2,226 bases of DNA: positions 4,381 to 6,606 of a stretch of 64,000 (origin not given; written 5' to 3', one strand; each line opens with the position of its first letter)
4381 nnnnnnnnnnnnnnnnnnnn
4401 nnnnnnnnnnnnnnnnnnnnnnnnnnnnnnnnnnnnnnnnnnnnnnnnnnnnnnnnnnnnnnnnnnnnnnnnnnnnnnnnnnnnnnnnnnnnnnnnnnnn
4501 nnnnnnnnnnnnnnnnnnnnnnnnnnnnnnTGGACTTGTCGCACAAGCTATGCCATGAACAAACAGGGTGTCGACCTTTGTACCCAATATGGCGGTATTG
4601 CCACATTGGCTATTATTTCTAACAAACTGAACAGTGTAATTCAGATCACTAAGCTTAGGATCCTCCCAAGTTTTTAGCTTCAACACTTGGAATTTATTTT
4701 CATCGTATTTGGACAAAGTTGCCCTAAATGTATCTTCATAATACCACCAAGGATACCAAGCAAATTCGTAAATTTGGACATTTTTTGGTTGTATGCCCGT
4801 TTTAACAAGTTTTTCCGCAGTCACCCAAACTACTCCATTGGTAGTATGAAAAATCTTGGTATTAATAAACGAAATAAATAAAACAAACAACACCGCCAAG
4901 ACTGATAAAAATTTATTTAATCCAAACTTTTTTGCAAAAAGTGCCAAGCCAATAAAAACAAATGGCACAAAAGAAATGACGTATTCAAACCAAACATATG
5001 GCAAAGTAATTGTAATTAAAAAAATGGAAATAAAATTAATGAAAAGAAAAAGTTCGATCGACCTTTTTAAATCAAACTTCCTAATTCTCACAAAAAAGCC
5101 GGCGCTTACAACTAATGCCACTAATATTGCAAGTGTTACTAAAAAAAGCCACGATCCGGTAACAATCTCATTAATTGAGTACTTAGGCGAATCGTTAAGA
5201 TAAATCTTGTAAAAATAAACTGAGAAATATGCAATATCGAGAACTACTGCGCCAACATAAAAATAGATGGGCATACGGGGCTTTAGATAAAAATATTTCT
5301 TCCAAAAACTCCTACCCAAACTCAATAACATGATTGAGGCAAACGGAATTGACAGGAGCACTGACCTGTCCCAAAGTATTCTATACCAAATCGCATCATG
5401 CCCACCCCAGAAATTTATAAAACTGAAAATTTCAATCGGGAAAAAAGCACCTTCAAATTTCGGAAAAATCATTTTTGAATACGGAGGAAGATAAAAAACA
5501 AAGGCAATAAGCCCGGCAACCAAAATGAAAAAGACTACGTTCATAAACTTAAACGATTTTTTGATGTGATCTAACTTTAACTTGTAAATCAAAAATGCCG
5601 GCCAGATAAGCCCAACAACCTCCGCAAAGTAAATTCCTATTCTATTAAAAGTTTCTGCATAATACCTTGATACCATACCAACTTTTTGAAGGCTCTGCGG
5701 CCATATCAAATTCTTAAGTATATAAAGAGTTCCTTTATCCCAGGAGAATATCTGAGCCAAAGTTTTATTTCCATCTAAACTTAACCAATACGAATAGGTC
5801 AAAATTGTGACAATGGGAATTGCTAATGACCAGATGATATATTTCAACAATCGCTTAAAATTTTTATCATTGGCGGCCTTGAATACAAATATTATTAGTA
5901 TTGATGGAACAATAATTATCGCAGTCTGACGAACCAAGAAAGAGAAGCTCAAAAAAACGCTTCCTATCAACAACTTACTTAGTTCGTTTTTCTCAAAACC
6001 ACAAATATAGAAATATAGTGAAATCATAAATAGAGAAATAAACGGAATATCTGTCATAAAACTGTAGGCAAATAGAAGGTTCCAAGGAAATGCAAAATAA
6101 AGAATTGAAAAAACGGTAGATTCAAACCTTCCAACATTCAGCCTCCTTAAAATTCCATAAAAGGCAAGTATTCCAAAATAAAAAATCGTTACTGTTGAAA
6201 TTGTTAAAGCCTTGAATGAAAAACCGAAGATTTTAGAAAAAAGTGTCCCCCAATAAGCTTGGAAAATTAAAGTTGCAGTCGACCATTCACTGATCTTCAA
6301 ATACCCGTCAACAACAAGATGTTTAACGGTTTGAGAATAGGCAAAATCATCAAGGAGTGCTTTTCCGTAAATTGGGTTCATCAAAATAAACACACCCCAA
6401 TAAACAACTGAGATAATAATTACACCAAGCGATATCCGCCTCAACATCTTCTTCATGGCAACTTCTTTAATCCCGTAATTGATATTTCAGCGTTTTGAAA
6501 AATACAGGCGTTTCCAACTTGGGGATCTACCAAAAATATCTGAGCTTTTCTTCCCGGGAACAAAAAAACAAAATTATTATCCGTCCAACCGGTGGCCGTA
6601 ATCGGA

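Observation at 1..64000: About 20 GT-C-fold membrane glycosyltransferase genes in 64 kb: an outsized extracytoplasmic glycosylation island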

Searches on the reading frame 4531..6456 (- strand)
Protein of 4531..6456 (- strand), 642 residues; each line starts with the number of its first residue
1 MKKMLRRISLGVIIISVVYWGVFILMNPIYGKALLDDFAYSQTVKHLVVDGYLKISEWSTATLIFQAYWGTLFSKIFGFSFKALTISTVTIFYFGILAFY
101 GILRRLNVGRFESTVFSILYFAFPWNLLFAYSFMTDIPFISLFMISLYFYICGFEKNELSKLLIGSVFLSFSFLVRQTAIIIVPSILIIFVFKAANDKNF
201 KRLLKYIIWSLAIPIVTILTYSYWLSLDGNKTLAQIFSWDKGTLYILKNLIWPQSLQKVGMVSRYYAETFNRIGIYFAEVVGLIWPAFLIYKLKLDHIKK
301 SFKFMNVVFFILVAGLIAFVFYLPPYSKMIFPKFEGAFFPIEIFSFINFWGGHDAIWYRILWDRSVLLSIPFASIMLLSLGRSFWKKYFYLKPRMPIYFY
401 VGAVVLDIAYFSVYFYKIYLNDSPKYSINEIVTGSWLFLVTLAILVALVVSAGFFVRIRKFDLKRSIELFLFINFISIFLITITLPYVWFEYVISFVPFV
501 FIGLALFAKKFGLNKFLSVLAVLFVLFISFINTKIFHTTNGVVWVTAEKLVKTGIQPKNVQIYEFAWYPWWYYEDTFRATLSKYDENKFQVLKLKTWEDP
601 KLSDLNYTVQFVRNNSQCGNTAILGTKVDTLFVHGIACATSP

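Call 4: search_protein_families(library=pfam, max_evalue=0.01, proteins=[window:4531-6456:-])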
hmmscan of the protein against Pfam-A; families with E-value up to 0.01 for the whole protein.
window:4531-6456:- (642 aa): 1 family
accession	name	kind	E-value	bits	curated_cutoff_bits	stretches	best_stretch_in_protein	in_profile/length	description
PF13231.12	PMT_2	-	1.4e-09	38.8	26.1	1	67-216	7-154/160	Dolichyl-phosphate-mannose-protein mannosyltransferase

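Call 49: find_encoding_contigs(protein=window:4531-6456:-, flank=10000, max_places=6)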
Protein window:4531-6456:- (642 aa): 10 contigs read that carry it; 4 places shown.
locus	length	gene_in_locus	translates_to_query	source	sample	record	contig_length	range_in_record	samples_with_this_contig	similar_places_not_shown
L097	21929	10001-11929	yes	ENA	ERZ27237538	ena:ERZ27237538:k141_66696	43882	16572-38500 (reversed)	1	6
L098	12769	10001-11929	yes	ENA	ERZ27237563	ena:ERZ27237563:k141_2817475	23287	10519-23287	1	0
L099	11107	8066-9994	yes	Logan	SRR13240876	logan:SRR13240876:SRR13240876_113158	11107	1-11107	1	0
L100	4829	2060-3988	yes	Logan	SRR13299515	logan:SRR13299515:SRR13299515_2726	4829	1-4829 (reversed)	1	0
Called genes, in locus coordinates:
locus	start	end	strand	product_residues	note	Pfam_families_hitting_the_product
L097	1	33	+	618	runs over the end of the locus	-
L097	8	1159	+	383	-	PF13439:Glyco_transf_4 (faint), PF00534:Glycos_transf_1, PF20706:GT4-conflict, PF13692:Glyco_trans_1_4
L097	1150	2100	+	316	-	PF00535:Glycos_transf_2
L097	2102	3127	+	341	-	PF01370:Epimerase, PF04321:RmlD_sub_bind, PF16363:GDP_Man_Dehyd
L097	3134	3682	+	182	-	PF18915:DUF5667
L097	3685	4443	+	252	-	PF01209:Ubie_methyltran (weak), PF13489:Methyltransf_23, PF05175:MTS (weak), PF06325:PrmA, PF13847:Methyltransf_31, PF08241:Methyltransf_11, PF08242:Methyltransf_12, PF13649:Methyltransf_25, +1 more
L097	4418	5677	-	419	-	PF13439:Glyco_transf_4, PF20706:GT4-conflict (weak), PF00534:Glycos_transf_1, PF13692:Glyco_trans_1_4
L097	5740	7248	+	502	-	PF00266:Aminotran_5 (weak), PF01041:DegT_DnrJ_EryC1, PF00155:Aminotran_1_2, PF01053:Cys_Met_Meta_PP (weak), PF01212:Beta_elim_lyase, PF14667:Polysacc_synt_C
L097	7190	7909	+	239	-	PF01209:Ubie_methyltran, PF13489:Methyltransf_23, PF13847:Methyltransf_31, PF08241:Methyltransf_11, PF08242:Methyltransf_12, PF13649:Methyltransf_25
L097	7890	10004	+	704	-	PF13231:PMT_2, PF02366:PMT (weak)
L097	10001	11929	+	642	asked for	PF13231:PMT_2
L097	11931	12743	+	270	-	PF00535:Glycos_transf_2, PF10111:Glyco_tranf_2_2 (faint), PF13641:Glyco_tranf_2_3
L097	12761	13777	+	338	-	PF05368:NmrA (weak), PF01073:3Beta_HSD, PF01370:Epimerase, PF02719:Polysacc_synt_2, PF07993:NAD_binding_4, PF08659:KR, PF13460:NAD_binding_10, PF16363:GDP_Man_Dehyd, +1 more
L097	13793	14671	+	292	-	PF01073:3Beta_HSD, PF01370:Epimerase, PF02719:Polysacc_synt_2 (weak), PF04321:RmlD_sub_bind, PF05368:NmrA, PF13460:NAD_binding_10, PF16363:GDP_Man_Dehyd, PF07993:NAD_binding_4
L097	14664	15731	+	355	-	PF00534:Glycos_transf_1, PF13692:Glyco_trans_1_4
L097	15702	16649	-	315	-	PF01370:Epimerase, PF02719:Polysacc_synt_2 (faint), PF13460:NAD_binding_10 (weak), PF01073:3Beta_HSD (weak), PF16363:GDP_Man_Dehyd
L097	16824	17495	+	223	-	PF01209:Ubie_methyltran, PF07021:MetW (weak), PF08241:Methyltransf_11, PF08242:Methyltransf_12, PF13489:Methyltransf_23, PF13649:Methyltransf_25, PF13847:Methyltransf_31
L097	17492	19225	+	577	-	PF02543:Carbam_trans_N, PF16861:Carbam_trans_C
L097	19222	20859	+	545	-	-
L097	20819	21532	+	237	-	PF13489:Methyltransf_23 (weak), PF05891:Methyltransf_PK (faint), PF13649:Methyltransf_25 (weak), PF13847:Methyltransf_31 (weak), PF08241:Methyltransf_11, PF08242:Methyltransf_12 (weak)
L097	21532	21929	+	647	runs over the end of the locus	-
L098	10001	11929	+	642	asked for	PF13231:PMT_2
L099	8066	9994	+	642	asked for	PF13231:PMT_2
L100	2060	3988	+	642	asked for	PF13231:PMT_2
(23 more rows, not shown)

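Call 80: search_protein_families(library=ncbifam, max_evalue=0.001, proteins=[window:4531-6456:-])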
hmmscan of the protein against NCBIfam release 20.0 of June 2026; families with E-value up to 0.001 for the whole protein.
window:4531-6456:- (642 aa): 0 families

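Call 95: search_protein_families(library=pfam, max_evalue=1, proteins=[L097:19222-20856:+])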
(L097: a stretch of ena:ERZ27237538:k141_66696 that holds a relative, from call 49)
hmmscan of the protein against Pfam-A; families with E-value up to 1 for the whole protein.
L097:19222-20856:+ (545 aa): 0 families
